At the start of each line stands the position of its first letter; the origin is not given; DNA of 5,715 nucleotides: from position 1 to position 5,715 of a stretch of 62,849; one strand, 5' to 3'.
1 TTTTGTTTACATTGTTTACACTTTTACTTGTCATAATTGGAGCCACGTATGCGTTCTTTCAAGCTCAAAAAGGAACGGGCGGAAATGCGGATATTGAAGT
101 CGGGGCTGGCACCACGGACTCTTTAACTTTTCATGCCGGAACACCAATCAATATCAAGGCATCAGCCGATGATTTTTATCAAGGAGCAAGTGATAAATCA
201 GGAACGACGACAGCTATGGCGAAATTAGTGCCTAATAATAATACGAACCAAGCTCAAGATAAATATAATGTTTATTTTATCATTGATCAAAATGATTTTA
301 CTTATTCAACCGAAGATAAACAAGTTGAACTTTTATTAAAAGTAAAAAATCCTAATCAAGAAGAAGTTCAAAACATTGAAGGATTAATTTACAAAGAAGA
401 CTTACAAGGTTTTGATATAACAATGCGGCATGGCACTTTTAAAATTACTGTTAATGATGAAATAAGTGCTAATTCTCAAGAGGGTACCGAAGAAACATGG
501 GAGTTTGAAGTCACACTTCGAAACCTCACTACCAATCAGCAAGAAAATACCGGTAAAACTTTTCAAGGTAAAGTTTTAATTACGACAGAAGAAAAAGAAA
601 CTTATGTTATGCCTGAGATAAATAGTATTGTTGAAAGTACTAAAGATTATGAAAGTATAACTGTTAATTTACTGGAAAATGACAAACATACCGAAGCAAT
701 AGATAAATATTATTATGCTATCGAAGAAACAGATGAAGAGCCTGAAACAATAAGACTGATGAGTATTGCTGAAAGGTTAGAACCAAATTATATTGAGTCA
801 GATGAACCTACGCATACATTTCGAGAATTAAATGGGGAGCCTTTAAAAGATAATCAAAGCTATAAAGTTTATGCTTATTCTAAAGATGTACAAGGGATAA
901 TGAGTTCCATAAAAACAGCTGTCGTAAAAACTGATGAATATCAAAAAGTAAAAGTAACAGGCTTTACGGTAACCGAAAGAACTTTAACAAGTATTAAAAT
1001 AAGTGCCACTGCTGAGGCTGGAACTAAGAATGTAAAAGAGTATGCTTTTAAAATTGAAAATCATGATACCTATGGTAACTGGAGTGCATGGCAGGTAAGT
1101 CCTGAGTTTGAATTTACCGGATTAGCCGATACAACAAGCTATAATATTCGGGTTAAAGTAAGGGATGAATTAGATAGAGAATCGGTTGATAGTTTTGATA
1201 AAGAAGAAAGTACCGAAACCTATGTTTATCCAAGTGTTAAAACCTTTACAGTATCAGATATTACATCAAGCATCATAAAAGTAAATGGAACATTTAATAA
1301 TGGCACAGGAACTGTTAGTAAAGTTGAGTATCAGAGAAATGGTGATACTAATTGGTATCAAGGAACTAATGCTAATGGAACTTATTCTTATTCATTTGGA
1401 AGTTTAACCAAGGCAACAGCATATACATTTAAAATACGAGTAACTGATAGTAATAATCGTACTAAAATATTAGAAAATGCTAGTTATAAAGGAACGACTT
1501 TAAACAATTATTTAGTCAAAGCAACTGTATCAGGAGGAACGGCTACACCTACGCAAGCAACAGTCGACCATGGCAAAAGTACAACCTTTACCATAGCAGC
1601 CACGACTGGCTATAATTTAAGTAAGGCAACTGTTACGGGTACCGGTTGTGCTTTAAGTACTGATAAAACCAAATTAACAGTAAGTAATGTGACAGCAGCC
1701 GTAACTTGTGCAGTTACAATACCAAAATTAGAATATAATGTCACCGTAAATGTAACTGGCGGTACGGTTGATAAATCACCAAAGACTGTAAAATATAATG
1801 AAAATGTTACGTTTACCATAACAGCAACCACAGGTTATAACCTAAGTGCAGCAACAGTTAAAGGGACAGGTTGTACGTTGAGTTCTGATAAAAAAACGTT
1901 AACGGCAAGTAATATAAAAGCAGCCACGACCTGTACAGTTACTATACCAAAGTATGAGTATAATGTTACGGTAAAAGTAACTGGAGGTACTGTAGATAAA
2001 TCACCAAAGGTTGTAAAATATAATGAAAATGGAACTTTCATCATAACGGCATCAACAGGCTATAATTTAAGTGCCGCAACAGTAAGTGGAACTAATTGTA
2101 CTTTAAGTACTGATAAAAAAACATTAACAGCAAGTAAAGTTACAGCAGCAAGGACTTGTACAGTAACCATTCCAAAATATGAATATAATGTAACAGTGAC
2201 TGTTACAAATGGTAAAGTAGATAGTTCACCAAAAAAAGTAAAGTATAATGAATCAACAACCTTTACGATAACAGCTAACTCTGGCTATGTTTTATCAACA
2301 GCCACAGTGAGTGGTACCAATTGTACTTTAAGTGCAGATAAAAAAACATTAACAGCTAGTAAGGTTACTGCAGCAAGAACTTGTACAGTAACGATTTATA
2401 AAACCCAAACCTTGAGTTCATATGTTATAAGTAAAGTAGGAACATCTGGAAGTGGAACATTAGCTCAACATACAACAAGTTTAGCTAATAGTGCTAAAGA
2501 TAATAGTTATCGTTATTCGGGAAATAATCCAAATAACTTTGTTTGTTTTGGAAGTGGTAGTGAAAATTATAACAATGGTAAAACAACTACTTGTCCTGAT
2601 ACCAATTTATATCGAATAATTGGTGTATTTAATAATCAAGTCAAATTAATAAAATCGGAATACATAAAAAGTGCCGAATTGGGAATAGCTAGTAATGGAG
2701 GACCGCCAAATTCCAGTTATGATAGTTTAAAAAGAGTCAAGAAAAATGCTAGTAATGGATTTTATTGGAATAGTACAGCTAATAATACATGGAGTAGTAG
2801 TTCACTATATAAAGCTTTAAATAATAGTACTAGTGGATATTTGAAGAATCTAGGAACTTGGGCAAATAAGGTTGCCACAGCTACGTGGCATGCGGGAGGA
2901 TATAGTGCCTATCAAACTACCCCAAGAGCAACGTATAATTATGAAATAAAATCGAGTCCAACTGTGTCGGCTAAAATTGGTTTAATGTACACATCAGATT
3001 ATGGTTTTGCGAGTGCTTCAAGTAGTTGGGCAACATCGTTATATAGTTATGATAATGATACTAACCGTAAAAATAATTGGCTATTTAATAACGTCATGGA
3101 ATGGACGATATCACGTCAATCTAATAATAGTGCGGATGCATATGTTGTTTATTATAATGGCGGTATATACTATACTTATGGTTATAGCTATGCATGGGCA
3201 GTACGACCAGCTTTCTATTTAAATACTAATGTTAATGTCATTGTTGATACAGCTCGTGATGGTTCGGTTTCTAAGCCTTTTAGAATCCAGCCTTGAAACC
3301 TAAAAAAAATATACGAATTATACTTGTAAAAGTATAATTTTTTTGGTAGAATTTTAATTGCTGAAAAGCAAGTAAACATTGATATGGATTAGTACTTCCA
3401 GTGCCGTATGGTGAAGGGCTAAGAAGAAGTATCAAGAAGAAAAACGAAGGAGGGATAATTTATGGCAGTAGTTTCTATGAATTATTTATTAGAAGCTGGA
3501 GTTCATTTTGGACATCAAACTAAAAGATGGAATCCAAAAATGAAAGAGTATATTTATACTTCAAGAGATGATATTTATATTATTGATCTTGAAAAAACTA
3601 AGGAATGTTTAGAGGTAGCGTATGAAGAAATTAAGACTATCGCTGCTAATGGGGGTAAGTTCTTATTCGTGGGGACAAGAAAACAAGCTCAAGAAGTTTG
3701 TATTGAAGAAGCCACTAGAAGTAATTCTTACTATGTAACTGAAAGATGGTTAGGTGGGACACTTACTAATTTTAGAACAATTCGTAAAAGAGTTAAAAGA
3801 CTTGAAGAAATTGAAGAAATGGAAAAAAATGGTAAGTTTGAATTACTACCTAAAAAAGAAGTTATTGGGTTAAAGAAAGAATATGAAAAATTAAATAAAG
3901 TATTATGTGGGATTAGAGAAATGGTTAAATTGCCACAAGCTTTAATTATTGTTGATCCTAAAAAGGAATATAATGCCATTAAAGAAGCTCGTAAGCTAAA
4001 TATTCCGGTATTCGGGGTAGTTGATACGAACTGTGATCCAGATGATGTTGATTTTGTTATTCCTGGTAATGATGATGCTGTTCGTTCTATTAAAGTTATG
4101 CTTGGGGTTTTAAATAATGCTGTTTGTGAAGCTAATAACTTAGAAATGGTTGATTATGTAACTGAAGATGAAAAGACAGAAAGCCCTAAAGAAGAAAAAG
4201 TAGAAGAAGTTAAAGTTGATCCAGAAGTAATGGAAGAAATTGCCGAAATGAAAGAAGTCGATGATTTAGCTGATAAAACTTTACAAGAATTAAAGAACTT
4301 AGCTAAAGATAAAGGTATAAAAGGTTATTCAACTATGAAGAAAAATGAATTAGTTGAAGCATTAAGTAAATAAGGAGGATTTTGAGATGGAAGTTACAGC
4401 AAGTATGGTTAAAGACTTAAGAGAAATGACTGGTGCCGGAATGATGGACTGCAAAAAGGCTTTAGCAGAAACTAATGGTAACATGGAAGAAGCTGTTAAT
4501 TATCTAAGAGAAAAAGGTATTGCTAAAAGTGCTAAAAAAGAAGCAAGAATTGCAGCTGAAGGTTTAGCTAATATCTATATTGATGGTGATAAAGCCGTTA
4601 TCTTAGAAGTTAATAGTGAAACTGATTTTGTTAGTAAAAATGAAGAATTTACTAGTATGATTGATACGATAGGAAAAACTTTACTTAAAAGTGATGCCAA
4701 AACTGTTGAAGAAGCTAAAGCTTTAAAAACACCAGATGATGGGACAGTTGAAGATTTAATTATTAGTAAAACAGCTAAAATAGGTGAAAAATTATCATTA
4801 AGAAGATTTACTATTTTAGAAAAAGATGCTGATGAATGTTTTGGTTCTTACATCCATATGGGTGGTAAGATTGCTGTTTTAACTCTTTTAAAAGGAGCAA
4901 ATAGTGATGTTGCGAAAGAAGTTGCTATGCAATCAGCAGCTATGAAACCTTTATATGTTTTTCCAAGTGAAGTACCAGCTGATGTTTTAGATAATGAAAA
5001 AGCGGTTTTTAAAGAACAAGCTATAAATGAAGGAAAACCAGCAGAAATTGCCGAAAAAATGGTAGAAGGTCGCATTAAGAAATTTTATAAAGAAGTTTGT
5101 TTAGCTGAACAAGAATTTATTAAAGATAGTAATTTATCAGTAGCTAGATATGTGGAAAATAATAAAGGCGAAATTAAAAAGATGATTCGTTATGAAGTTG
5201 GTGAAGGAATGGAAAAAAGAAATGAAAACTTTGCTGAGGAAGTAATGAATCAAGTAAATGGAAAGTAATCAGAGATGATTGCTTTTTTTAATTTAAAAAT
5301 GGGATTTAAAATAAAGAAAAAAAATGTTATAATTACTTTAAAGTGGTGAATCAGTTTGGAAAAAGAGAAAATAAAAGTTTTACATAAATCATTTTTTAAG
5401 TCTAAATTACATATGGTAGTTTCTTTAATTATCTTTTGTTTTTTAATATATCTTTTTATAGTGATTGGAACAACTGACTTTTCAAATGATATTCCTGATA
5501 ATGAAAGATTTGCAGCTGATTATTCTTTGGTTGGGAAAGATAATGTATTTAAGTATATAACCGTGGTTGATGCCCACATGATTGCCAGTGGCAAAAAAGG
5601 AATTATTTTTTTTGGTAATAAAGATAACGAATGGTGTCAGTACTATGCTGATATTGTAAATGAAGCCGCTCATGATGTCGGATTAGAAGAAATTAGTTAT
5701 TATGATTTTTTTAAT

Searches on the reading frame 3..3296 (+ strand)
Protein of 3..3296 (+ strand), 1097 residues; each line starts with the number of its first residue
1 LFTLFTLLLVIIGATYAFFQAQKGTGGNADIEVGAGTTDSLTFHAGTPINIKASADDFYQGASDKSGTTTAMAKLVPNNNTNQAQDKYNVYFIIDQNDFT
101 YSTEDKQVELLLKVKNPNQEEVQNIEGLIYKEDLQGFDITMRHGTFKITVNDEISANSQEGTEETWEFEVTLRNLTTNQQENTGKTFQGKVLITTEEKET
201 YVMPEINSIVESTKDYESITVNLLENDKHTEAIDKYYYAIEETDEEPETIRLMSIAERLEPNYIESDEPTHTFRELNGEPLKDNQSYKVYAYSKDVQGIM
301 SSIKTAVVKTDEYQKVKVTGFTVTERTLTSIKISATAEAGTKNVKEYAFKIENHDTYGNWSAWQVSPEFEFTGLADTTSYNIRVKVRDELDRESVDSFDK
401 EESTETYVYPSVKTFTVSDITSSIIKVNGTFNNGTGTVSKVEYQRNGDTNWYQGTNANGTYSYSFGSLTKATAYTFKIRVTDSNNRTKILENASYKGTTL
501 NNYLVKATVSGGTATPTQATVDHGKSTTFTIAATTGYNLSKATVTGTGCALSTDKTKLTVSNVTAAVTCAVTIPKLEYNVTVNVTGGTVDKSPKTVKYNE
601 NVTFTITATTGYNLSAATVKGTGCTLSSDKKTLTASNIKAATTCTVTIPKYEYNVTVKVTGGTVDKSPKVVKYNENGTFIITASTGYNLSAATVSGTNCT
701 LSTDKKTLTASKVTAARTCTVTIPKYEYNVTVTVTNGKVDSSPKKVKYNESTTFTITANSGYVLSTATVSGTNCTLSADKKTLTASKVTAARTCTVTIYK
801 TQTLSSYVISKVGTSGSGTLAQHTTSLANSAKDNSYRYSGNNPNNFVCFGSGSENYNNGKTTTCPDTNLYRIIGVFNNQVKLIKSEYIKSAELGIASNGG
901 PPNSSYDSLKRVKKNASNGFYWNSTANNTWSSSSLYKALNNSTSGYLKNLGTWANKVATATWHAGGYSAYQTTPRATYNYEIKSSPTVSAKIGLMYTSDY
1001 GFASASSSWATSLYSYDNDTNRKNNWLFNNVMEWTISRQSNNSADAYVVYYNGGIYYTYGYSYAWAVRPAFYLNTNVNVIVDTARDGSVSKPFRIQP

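Call 4: search_protein_families(library=ncbifam, proteins=[window:3-3296:+], max_evalue=1)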
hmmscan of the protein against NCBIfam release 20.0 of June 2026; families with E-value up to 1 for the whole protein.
window:3-3296:+ (1097 aa): 0 families

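Call 5: search_protein_families(library=pfam, proteins=[window:3-3296:+], max_evalue=1)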
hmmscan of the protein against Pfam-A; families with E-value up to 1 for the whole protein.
window:3-3296:+ (1097 aa): 7 families
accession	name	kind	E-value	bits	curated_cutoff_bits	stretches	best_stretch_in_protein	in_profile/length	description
PF01664.22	Reo_sigma1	-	0.00031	20.6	27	0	551-594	36-79/229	Reovirus viral attachment protein sigma 1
PF25059.1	FN3_DSCAM-DSCAML_C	-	0.0047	17.7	39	1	440-485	24-69/89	DSCAM/DSCAML C-terminal Fn3-like domain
PF01137.26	RTC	-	0.024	14.3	27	0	571-617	97-143/221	RNA 3'-terminal phosphate cyclase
PF10076.14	Phage_Mu_Gp48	-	0.025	14.9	37.4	0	708-738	92-120/150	Bacteriophage Mu-like, Gp48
PF22259.3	GPR128_GAIN_subdomA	-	0.041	14.7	22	0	625-658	24-57/101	GPR128, GAIN subdomain A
PF19070.5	DUF5766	-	0.071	13.8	27.4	0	636-666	19-49/77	Family of unknown function (DUF5766)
PF10204.14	DuoxA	-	0.28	10.6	23.3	1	561-621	84-142/279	Dual oxidase maturation factor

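Call 75: search_protein_families(library=phrogs, proteins=[window:3-3296:+], max_evalue=0.01)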
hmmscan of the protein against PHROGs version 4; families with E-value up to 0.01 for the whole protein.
window:3-3296:+ (1097 aa): 1 family
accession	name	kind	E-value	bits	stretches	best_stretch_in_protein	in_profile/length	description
phrog_9958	-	unknown function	0.00028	21.3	1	1032-1084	134-185/210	-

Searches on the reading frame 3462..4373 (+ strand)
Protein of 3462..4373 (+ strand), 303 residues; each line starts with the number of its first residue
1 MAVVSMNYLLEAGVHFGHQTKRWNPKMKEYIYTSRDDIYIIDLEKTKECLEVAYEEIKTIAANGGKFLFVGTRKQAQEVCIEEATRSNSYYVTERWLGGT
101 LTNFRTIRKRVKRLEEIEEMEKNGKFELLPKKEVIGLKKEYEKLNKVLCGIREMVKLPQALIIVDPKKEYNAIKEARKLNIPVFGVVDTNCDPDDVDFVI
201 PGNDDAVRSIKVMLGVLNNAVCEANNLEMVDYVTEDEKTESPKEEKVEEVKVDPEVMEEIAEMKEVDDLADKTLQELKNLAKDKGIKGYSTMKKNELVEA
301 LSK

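Call 6: search_protein_families(library=pfam, proteins=[window:3462-4373:+], max_evalue=0.001)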
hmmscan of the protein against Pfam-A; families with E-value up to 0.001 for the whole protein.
window:3462-4373:+ (303 aa): 2 families
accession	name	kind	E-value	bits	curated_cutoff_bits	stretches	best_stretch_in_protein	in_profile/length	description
PF00318.25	Ribosomal_S2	-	1.9e-96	321.9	26.1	1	9-223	1-215/216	Ribosomal protein S2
PF07498.18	Rho_N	-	6.9e-10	39.2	24.9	1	268-303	1-36/43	Rho termination factor, N-terminal domain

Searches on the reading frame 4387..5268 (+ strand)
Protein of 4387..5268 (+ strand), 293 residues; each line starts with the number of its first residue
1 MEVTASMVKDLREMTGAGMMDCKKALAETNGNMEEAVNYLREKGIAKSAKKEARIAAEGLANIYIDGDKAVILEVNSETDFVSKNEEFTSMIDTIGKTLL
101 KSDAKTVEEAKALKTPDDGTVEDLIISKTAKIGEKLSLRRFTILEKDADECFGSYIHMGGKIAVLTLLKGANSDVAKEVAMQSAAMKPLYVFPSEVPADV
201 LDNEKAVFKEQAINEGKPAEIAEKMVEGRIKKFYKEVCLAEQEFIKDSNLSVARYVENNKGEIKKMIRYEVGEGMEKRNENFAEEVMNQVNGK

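Call 6: search_protein_families(library=pfam, proteins=[window:4387-5268:+], max_evalue=0.001)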
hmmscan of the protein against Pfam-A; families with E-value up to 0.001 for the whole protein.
window:4387-5268:+ (293 aa): 4 families
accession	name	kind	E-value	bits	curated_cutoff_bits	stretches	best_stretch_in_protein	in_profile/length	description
PF00889.24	EF_TS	-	1.1e-73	247.6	27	1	70-273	1-204/204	Elongation factor TS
PF00627.37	UBA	-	2.2e-05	24.6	22.4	1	5-40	3-37/37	UBA/TS-N domain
PF25025.1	EF-Ts_N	-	7.9e-05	23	33.2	1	4-43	13-53/60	Elongation factor Ts, mitochondrial, N-terminal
PF22566.2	UBA_8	-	0.00081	19.5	26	0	7-40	6-39/46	UBA-like domain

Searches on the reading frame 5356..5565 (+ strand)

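Call 83: search_protein_families(library=ncbifam, proteins=[window:5356-5565:+], max_evalue=1)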
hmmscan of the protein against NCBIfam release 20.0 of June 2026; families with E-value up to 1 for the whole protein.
window:5356-5565:+ (70 aa): 1 family
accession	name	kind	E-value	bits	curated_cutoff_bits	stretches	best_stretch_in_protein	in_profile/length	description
NF042969.1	AcxyGlmanDactase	equivalog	0.056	12.3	500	1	34-57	214-237/323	bifunctional acetylxylan esterase/glucomannan deacetylase AxeC2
